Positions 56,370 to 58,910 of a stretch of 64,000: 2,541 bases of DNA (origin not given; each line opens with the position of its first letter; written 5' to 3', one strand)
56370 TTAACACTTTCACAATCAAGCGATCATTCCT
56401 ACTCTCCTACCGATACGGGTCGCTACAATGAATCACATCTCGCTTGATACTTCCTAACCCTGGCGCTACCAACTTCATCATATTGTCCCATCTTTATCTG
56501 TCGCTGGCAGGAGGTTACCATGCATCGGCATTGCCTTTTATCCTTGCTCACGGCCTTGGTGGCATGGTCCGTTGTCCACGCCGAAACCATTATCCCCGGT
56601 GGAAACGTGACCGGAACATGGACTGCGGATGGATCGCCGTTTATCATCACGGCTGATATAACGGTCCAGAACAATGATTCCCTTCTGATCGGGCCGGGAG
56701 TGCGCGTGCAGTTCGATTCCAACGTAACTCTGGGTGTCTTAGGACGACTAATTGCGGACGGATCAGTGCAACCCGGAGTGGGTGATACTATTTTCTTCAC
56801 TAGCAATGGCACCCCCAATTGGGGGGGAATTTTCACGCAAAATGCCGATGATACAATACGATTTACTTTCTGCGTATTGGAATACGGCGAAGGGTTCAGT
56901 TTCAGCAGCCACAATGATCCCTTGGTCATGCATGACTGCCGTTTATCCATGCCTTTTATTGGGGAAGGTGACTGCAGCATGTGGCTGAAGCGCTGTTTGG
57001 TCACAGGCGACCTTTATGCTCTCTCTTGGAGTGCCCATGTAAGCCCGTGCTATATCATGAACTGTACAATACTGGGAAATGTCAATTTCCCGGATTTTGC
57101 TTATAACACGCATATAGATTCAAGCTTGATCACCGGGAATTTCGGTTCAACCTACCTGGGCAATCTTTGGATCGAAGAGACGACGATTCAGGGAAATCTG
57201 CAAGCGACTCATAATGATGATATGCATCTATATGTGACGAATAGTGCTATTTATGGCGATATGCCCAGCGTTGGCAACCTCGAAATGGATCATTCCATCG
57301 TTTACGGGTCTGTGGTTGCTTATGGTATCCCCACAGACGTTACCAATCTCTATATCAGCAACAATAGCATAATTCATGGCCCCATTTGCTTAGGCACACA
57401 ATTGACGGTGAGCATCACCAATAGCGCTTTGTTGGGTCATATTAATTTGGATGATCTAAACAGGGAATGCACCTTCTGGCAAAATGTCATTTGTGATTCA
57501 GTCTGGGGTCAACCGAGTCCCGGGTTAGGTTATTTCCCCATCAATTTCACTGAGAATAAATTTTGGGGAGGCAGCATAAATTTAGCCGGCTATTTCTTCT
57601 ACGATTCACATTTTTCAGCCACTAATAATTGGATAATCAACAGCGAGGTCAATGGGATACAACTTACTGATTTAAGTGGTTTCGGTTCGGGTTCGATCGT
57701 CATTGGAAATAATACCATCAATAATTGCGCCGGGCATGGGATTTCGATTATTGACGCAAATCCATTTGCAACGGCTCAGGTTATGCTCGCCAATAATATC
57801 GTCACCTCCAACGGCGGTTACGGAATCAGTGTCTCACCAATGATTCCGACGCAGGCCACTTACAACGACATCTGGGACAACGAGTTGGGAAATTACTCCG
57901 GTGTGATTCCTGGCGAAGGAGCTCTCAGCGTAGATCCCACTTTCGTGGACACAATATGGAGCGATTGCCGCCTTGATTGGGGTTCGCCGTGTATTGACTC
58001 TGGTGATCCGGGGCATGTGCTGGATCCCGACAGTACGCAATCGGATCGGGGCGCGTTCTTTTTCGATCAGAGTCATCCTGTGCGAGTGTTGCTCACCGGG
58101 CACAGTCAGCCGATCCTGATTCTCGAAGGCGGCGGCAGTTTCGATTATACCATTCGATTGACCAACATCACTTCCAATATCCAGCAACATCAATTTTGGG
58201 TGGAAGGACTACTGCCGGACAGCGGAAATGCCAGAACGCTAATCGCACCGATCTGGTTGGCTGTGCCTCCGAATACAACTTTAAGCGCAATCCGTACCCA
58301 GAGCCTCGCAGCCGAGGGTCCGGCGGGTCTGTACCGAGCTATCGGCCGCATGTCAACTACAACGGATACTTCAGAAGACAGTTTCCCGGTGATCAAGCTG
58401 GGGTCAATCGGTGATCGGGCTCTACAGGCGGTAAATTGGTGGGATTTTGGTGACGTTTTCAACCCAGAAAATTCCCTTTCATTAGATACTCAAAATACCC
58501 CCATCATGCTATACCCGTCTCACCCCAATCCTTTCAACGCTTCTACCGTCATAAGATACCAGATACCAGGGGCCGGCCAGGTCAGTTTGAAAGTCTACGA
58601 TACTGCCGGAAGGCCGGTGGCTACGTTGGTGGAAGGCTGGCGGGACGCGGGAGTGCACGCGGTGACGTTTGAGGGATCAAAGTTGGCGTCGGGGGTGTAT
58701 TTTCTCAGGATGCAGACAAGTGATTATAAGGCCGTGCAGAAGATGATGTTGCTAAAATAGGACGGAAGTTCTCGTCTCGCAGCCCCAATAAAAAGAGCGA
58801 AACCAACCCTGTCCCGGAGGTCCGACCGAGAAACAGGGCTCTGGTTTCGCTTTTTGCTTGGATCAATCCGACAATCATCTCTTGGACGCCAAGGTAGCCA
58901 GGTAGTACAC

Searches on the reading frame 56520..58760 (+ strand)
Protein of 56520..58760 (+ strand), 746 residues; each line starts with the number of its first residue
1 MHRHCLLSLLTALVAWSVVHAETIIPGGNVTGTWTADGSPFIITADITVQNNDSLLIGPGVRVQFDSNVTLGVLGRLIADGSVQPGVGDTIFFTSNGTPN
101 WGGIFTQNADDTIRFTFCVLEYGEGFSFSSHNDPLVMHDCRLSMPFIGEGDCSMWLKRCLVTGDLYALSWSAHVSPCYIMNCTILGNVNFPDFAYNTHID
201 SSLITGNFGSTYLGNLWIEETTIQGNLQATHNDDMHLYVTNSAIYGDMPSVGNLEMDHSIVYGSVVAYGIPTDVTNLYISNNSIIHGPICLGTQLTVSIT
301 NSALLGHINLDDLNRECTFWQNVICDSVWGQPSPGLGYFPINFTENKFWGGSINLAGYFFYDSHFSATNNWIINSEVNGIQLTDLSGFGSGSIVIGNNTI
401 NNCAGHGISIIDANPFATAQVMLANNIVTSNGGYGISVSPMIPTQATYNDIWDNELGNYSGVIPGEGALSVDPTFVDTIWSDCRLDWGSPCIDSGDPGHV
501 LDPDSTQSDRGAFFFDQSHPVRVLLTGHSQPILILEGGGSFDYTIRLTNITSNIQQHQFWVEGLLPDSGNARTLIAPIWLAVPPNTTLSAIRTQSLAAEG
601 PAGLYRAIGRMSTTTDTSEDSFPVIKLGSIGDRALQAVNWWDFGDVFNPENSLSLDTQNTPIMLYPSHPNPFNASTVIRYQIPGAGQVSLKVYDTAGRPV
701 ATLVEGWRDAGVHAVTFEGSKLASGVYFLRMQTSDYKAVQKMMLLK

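Call 6: search_protein_families(library=pfam, proteins=[window:56520-58760:+], max_evalue=0.01)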
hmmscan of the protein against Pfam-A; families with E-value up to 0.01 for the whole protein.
window:56520-58760:+ (746 aa): 3 families
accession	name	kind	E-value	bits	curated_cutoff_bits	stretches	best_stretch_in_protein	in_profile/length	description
PF13229.12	Beta_helix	-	4.6e-09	36.5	25.9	1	343-438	59-144/158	Right handed beta helix region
PF18962.6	Por_Secre_tail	-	2.5e-06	28.1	27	1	669-743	3-74/75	Secretion system C-terminal sorting domain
PF13860.13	FlgD_ig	-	0.00084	19.7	27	1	684-734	21-76/79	FlgD Ig-like domain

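Call 7: search_protein_families(library=padloc, proteins=[window:56520-58760:+], max_evalue=0.01)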
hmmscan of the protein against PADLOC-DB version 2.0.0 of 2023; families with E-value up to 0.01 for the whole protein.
window:56520-58760:+ (746 aa): 0 families

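Call 8: search_protein_families(library=ncbifam, proteins=[window:56520-58760:+], max_evalue=0.01)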
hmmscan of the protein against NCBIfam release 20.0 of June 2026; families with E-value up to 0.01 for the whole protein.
window:56520-58760:+ (746 aa): 3 families
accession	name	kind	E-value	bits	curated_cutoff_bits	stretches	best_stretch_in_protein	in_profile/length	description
TIGR04183.1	Por_Secre_tail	domain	1.4e-09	37.8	23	1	669-743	3-70/72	T9SS type A sorting domain-containing protein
NF052323.1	T9SSA_dep_M6i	equivalog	1.6e-07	29.7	600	1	668-735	961-1028/1043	T9SS-dependent M6-like inactivated metalloprotease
NF038113.1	T9SSA_dep_M36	equivalog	3.2e-07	28.9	885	1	651-744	779-868/869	T9SS-dependent M36 family metallopeptidase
